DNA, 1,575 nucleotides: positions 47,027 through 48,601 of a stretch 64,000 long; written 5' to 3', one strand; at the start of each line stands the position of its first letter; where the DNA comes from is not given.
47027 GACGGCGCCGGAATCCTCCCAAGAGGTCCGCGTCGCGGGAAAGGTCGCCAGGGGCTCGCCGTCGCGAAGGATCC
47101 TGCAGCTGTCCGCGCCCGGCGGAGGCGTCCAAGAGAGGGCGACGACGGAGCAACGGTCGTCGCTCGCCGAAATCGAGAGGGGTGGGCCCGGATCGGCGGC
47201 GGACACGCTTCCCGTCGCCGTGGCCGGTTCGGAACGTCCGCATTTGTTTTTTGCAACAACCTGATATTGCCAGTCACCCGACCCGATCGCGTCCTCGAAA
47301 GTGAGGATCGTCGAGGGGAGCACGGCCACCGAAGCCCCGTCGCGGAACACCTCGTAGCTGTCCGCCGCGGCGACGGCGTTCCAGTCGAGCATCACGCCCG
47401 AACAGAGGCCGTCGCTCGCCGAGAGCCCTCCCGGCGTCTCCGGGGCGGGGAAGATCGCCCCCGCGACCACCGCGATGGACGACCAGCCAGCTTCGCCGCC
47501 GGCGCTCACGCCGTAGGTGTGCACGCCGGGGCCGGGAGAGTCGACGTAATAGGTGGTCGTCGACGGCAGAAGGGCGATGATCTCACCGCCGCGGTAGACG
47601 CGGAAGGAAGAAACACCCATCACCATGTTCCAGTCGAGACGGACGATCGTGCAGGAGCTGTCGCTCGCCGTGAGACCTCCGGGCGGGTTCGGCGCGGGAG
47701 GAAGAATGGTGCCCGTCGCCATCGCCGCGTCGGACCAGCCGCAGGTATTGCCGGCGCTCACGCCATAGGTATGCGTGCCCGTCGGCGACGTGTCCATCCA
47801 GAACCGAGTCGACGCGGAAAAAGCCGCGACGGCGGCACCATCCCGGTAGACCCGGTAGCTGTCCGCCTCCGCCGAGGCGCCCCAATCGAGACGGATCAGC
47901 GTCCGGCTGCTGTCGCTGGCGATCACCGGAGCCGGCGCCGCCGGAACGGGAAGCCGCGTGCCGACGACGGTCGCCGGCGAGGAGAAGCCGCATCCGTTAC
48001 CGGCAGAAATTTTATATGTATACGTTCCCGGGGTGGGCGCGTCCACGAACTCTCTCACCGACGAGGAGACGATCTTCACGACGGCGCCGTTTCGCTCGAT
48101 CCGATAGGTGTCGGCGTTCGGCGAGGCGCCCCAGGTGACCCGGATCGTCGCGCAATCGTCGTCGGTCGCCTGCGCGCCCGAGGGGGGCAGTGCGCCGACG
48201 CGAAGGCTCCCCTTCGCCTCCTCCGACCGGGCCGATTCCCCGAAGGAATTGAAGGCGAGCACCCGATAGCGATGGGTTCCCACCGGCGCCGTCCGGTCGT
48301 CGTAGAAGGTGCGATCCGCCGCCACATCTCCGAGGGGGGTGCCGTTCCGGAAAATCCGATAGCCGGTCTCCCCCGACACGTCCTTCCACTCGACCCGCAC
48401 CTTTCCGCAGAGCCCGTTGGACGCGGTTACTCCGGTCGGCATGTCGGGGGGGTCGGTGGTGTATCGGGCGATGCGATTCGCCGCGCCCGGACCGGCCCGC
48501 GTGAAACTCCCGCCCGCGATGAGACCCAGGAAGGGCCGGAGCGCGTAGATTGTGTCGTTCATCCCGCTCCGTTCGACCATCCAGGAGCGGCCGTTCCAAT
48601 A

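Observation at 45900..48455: FN3 array with fully co-varying cysteines: a disulfide-stapled rod with one built-in hinge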

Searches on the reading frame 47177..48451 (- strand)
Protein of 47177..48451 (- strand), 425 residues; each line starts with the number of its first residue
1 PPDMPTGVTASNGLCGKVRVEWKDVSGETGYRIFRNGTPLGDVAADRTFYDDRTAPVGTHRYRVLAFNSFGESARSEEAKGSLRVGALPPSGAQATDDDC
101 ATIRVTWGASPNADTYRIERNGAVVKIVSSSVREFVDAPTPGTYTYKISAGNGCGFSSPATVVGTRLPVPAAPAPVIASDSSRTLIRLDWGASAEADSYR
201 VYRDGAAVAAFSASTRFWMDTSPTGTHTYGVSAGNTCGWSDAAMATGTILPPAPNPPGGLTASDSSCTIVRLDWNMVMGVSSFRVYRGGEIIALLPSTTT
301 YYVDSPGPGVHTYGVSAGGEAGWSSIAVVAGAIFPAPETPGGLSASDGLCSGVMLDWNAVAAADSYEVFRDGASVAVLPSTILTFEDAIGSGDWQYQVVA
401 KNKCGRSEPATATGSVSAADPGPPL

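Call 56: predict_structure(alignment_id=A6)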
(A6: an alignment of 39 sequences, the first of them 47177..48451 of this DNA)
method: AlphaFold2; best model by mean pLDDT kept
length: 425 residues; sequences in the alignment: 39
mean_pLDDT: 96.4   pTM: 0.64
mean pLDDT of the five models: 96.4, 96.3, 96.2, 95.8, 95.2
residues with pLDDT >= 90: 409; 70-90: 12; 50-70: 4; < 50: 0
segments of 3 or more residues with pLDDT < 50: none
pLDDT, mean of each block of 10 residues (from residue 1): 97 95 98 98 98 95 98 98 96 96 98 98 98 98 98 97 97 97 95 97 98 98 96 97 97 95 95 97 98 98 96 97 96 96 94 97 97 98 96 97 97 92 63
secondary structure, 60 per line:
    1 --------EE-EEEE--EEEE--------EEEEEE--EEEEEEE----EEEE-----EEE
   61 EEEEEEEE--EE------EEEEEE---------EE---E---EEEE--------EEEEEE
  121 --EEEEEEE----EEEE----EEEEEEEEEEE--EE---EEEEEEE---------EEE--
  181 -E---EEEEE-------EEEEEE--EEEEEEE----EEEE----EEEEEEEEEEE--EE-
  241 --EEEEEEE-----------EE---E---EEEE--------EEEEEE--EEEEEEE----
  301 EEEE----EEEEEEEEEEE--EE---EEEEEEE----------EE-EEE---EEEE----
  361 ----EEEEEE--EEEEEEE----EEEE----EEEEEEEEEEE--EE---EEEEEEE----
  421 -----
elements in order: E12-15 E18-21 E30-35 E38-44 E49-52 E58-68 E79-84 E103-106 E115-120 E123-129 E134-137 E142-152 E160-166 E176-178 E186-190 E198-203 E206-212 E217-220 E225-235 E243-249 E270-273 E282-287 E290-296 E301-304 E309-319 E327-333 E347-349 E353-356 E365-370 E373-379 E384-387 E392-402 E410-416

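Call 61: fold_search(model_id=the predicted structure, library=pdb)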
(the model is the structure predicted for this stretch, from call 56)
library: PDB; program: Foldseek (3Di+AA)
matches with E <= 10: 1939; with E <= 0.001: 714
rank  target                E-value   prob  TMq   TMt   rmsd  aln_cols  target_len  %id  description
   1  8q6t_I                5.5e-19  1.00  0.25  0.13  21.9       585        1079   14  Helical reconstruction of the relaxed thick filament from FIB milled left ventricular mouse myofibrils (released 2023-11-01)
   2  8v2b_B                1.3e-18  1.00  0.35  0.27  29.6       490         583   14  Cryo-EM structure of mouse type II OSM receptor complex: model for full extracellular assembly (released 2024-11-20)
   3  8v29_B                5.4e-18  1.00  0.30  0.24  30.4       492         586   15  Cryo-EM structure of human type I OSM receptor complex: model for full extracellular assembly (released 2024-11-20)
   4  8qy6_A                1.2e-17  1.00  0.35  0.27  30.0       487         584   15  Structure of interleukin 6 (gp130 P496L mutant). (released 2024-02-21)
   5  6tpw                  1.4e-17  1.00  0.31  0.34  16.4       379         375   20  Crystal structures of FNIII domain one through four of the human leucocyte common antigen-related protein ( LAR) (released 2020-05-13)
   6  8d82_A                1.6e-17  1.00  0.34  0.26  29.0       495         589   14  Cryo-EM structure of human IL-6 signaling complex in detergent: model containing full extracellular domains (released 2023-03-29)
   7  8qy5_A                1.8e-17  1.00  0.35  0.27  30.0       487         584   15  Structure of interleukin 6. (released 2024-02-21)
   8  4pbx                  1.9e-17  1.00  0.34  0.28  16.2       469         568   15  Crystal structure of the six N-terminal domains of human receptor protein tyrosine phosphatase sigma (released 2014-11-12)
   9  9ba4_A                2.0e-17  1.00  0.31  0.17  27.9       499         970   14  Full-length cross-linked Contactin 2 (CNTN2) (released 2024-07-17)
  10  3t1w                  4.1e-17  1.00  0.31  0.35  13.7       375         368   17  Structure of the four-domain fragment Fn7B89 of oncofetal fibronectin (released 2012-03-21)
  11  1fnf                  7.1e-17  1.00  0.38  0.42  11.3       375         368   16  FRAGMENT OF HUMAN FIBRONECTIN ENCOMPASSING TYPE-III REPEATS 7 THROUGH 10 (released 1996-01-29)
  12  8qy4_C                1.1e-16  1.00  0.36  0.28  29.9       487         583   14  Structure of interleukin 11 (gp130 P496L mutant). (released 2024-02-21)
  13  3l5h_A                1.1e-16  1.00  0.31  0.24  31.2       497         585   14  Crystal structure of the full ectodomain of human gp130: New insights into the molecular assembly of receptor complexe (released 2010-05-19)
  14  8g4l_ao               2.2e-16  1.00  0.36  0.28  22.0       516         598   17  Cryo-EM structure of the human cardiac myosin filament (released 2023-11-01)
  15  8oe0_D                2.3e-16  1.00  0.33  0.26  27.0       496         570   14  Cryo-EM structure of a pre-dimerized murine IL-12 complete extracellular signaling complex (Class 2). (released 2024-02-07)
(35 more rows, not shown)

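Call 65: search_solved_structures(query=A6, max_evalue=1, show_alignments=2)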
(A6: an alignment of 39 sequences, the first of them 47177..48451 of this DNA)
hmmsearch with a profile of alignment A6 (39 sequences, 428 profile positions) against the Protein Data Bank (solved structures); distinct sequences matched with E-value up to 1: 153 (the best 60 are shown).
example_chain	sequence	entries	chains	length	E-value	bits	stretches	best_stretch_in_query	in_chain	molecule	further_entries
8g4l_bm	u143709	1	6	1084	1.4e-38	135.8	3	52-338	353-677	Titin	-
8q6t_I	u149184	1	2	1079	2.4e-36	128.5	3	177-419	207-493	Titin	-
4yh7_A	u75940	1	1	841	3.2e-22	81.9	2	58-214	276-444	Receptor-type tyrosine-protein phosphatase delta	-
6tpw_A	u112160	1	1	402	8.5e-19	70.6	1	84-413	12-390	Receptor-type tyrosine-protein phosphatase F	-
4pbx_A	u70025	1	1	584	3.4e-18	68.6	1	54-324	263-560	Receptor-type tyrosine-protein phosphatase S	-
8bxr_A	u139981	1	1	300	2.5e-12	49.3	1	85-249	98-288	Titin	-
8bvo_A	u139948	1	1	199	3.4e-12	48.9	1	89-248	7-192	Titin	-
4yfg_B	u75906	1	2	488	1.9e-11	46.4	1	58-217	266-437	Receptor-type tyrosine-protein phosphatase delta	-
4yfd_A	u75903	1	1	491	5.8e-11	44.8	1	58-216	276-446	Receptor-type tyrosine-protein phosphatase delta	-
7ndg_B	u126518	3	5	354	7e-11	44.6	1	17-255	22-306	Neogenin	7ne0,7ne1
5e52_A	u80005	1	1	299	1.2e-10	43.8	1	226-419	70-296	Contactin-5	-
3t1w_A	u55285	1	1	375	1.2e-10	43.7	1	101-408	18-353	four-domain fibronectin fragment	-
1fnf_A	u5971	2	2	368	1.4e-10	43.6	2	185-374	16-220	FIBRONECTIN | Isoform 1 of Fibronectin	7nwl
4u3h_A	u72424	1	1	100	1.7e-10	43.3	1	83-162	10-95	FN3con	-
3lpw_A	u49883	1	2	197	2.2e-10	42.9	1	84-248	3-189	A77-A78 domain from Titin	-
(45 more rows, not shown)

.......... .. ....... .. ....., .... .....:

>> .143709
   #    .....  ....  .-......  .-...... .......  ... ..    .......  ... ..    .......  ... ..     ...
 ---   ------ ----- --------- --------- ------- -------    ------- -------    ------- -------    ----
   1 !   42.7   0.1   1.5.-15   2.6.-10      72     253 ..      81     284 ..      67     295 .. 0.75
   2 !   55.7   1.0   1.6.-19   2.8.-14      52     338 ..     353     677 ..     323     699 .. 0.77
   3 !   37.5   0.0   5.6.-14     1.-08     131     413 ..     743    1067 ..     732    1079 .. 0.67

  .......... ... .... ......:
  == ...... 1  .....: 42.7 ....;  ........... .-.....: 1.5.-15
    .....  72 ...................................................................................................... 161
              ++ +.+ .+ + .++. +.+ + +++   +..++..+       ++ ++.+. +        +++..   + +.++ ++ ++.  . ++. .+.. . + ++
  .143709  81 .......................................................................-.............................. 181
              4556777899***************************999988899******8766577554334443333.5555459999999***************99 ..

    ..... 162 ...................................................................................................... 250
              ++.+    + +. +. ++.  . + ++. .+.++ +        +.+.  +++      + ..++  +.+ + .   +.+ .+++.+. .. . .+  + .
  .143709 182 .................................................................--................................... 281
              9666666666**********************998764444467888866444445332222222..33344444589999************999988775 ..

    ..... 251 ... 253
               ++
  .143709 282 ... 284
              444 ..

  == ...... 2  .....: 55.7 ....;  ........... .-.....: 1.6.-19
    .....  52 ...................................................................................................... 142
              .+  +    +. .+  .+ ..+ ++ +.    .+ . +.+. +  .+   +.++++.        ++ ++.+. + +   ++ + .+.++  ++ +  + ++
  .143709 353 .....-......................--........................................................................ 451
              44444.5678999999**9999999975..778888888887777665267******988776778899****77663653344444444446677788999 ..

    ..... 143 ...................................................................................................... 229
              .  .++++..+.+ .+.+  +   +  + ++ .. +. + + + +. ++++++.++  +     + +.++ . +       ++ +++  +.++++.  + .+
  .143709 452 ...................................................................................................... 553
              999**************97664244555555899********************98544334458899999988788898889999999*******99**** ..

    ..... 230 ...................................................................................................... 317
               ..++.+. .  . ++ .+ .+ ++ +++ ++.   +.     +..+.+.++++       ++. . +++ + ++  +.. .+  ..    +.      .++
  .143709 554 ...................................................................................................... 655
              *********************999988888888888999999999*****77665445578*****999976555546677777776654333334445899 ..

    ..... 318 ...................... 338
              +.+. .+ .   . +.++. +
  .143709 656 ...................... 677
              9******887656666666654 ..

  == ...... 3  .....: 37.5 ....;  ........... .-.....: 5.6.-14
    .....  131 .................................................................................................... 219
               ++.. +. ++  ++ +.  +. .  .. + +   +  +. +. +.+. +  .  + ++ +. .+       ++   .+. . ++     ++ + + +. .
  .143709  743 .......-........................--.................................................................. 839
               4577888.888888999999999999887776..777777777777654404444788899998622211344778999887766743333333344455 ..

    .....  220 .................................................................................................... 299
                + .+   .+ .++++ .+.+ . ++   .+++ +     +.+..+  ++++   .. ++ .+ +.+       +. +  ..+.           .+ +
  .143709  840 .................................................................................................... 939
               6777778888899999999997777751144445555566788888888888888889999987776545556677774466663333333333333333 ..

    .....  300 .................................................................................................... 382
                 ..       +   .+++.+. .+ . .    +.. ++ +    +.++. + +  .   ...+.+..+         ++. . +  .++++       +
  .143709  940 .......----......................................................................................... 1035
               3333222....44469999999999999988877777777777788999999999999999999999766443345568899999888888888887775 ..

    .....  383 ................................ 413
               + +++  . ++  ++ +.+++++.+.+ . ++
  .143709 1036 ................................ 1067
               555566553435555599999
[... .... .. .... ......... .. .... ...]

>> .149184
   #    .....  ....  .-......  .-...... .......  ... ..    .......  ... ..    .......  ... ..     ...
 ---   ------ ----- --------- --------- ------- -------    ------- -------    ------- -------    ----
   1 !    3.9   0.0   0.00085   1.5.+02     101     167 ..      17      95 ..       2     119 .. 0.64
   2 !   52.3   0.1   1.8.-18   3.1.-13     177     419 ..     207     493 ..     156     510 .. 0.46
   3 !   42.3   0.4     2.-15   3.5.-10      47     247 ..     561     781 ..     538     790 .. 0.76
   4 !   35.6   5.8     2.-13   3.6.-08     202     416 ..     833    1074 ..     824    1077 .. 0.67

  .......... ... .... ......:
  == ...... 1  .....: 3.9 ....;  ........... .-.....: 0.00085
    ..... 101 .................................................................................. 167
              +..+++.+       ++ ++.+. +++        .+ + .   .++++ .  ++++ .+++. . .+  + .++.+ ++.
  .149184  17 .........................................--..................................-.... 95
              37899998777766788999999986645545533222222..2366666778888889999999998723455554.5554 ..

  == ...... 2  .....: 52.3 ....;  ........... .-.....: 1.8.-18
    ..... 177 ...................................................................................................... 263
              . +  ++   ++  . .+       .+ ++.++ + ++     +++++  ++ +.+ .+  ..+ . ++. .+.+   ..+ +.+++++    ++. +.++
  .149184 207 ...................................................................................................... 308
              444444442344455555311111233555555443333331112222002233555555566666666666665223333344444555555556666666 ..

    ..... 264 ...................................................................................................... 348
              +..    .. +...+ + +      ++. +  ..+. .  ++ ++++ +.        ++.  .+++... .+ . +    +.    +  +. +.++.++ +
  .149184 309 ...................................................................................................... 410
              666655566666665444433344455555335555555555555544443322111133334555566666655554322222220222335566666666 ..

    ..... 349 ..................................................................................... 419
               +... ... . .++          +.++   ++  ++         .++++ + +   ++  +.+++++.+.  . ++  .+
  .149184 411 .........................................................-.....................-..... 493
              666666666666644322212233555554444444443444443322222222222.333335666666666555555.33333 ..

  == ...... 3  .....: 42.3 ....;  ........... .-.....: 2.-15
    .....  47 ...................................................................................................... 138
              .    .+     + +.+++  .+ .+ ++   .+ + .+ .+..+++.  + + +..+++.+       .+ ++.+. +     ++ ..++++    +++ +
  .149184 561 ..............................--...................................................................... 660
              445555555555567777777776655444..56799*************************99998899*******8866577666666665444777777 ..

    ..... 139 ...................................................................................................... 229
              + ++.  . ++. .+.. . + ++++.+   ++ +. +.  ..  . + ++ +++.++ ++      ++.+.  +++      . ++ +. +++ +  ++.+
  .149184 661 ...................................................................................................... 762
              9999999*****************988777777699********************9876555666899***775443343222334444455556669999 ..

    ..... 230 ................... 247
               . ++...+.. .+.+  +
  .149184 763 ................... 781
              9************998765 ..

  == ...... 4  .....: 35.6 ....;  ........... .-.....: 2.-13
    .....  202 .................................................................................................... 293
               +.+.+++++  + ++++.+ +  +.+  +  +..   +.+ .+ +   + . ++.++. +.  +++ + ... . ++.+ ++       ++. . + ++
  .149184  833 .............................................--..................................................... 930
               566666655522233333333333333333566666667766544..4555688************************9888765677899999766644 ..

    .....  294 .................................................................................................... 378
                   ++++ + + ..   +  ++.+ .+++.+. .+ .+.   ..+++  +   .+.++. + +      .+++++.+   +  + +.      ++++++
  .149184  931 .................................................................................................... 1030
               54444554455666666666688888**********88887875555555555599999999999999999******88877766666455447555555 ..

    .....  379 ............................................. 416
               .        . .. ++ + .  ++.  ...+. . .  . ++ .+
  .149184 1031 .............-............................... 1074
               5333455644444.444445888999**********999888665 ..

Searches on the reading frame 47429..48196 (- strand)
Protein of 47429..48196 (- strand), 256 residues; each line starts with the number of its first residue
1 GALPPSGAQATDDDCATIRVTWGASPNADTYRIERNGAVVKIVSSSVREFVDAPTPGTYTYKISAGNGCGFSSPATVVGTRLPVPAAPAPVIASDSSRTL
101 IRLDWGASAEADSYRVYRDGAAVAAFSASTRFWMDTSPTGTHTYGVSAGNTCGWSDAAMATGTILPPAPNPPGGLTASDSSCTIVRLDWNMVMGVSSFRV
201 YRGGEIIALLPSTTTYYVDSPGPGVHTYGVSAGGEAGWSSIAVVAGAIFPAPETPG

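Call 81: predict_structure(alignment_id=A7)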
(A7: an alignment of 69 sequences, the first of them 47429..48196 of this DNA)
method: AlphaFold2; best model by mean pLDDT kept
length: 256 residues; sequences in the alignment: 69
mean_pLDDT: 97.4   pTM: 0.81
mean pLDDT of the five models: 97.4, 97.3, 97.3, 97.2, 97.1
residues with pLDDT >= 90: 251; 70-90: 5; 50-70: 0; < 50: 0
segments of 3 or more residues with pLDDT < 50: none
pLDDT, mean of each block of 10 residues (from residue 1): 97 97 98 98 98 98 98 98 98 96 98 98 98 97 98 98 96 98 98 97 98 98 98 95 98 89
secondary structure, 60 per line:
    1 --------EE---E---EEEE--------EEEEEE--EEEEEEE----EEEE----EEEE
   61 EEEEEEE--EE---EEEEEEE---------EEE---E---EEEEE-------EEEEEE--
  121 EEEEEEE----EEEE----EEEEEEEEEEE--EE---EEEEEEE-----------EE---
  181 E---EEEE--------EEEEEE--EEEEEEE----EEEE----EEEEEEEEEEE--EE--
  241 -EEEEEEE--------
elements in order: E18-21 E30-35 E38-44 E49-52 E57-67 E75-81 E91-93 E101-105 E113-118 E121-127 E132-135 E140-150 E158-164 E185-188 E197-202 E205-211 E216-219 E224-234 E242-248

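Call 83: fold_search(model_id=the predicted structure, library=pdb)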
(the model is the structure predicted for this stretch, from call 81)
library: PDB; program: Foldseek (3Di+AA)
matches with E <= 10: 1881; with E <= 0.001: 594
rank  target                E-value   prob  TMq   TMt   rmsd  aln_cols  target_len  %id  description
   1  6xay_A                2.8e-14  1.00  0.44  0.42  10.0       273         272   18  Structure of a fragment of human fibronectin containing the 10th, 11th and 12th type III domains (released 2021-06-09)
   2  6xay_B                5.7e-14  1.00  0.45  0.43  10.0       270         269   18  Structure of a fragment of human fibronectin containing the 10th, 11th and 12th type III domains (released 2021-06-09)
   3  7mrk_D                7.2e-14  1.00  0.41  0.37  12.0       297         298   16  Chicken CNTN4 APP complex (released 2022-01-05)
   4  6xay_C                9.7e-14  1.00  0.43  0.41  10.0       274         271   19  Structure of a fragment of human fibronectin containing the 10th, 11th and 12th type III domains (released 2021-06-09)
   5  4gh7_D                9.7e-14  1.00  0.36  0.34  11.7       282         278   17  Crystal structure of Anticalin N7A in complex with oncofetal fibronectin fragment Fn7B8 (released 2012-12-26)
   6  5e4s                  9.7e-14  1.00  0.35  0.31  14.4       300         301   15  Crystal structure of mouse CNTN4 FN1-FN3 domains (released 2016-08-31)
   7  7mro                  1.0e-13  1.00  0.36  0.31  13.3       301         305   17  Zebrafish CNTN4 FN1-FN3 domains (released 2022-01-05)
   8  5e53_B                1.1e-13  1.00  0.39  0.35  11.9       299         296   15  Crystal structure of chicken CNTN1 FN1-FN3 domains (released 2016-08-31)
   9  5e55_B                1.2e-13  1.00  0.36  0.32  15.7       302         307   16  Crystal structure of mouse CNTN6 FN1-FN3 domains (released 2016-08-31)
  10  4gh7_B                1.2e-13  1.00  0.33  0.32  12.7       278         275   16  Crystal structure of Anticalin N7A in complex with oncofetal fibronectin fragment Fn7B8 (released 2012-12-26)
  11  3t1w                  1.4e-13  1.00  0.43  0.33  11.3       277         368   17  Structure of the four-domain fragment Fn7B89 of oncofetal fibronectin (released 2012-03-21)
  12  8peq_B                1.4e-13  1.00  0.34  0.33  10.5       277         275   16  Complex of diubiquitin-derived artificial binding protein (Affilin) variant Af2 with its target oncofetal fibronectin  (released 2024-06-26)
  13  7mrq                  1.5e-13  1.00  0.45  0.40   9.0       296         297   16  Chicken CNTN4 FN1-FN3 domains with T751A, V752A, Y781A, E786A mutations (released 2022-01-05)
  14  5e53_D                1.7e-13  1.00  0.39  0.34  12.8       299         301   14  Crystal structure of chicken CNTN1 FN1-FN3 domains (released 2016-08-31)
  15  1fnh                  1.9e-13  1.00  0.46  0.44   9.0       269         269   15  CRYSTAL STRUCTURE OF HEPARIN AND INTEGRIN BINDING SEGMENT OF HUMAN FIBRONECTIN (released 1999-03-16)
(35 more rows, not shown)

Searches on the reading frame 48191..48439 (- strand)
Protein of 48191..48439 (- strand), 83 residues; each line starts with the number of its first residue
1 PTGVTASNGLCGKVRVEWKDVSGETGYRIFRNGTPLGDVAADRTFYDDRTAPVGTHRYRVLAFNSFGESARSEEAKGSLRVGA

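Call 66: search_solved_structures(query=A4, max_evalue=0.001, show_alignments=1)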
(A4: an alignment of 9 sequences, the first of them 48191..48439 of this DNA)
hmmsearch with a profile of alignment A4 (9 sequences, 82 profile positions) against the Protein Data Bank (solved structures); distinct sequences matched with E-value up to 0.001: 14.
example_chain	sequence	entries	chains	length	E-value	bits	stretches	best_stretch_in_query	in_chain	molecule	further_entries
7f7q_A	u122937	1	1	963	1.7e-07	34.3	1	11-72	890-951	GH31 alpha-N-acetylgalactosaminidase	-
6m76_A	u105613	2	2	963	1.7e-07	34.3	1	11-72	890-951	LPXTG-motif cell wall anchor domain protein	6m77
7f7r_A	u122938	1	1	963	1.7e-07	34.3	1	11-72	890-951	GH31 alpha-N-acetylgalactosaminidase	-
8pn5_A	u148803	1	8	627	2.2e-07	33.9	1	1-67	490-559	DUF3472 domain-containing protein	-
8pmu_A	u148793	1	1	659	2.3e-07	33.9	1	1-67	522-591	DUF3472 domain-containing protein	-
8pn3_A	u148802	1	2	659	2.3e-07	33.9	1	1-67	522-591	DUF3472 domain-containing protein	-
8g4l_bm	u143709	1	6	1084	2.6e-06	30.5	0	53-74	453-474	Titin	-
2nzi_A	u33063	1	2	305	3e-05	27.1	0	1-72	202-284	Titin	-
2z8r_A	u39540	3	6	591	9.1e-05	25.5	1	13-66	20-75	YesW protein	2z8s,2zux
3mpc_A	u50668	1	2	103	0.00025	24.1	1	1-65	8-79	Fn3-like protein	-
4o00_A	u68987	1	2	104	0.00029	23.9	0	54-75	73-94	Titin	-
8oiy_A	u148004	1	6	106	0.00031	23.8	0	54-75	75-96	Titin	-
4u3h_A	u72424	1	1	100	0.00067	22.8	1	1-72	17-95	FN3con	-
1k85_A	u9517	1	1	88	0.00071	22.7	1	1-74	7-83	CHITINASE A1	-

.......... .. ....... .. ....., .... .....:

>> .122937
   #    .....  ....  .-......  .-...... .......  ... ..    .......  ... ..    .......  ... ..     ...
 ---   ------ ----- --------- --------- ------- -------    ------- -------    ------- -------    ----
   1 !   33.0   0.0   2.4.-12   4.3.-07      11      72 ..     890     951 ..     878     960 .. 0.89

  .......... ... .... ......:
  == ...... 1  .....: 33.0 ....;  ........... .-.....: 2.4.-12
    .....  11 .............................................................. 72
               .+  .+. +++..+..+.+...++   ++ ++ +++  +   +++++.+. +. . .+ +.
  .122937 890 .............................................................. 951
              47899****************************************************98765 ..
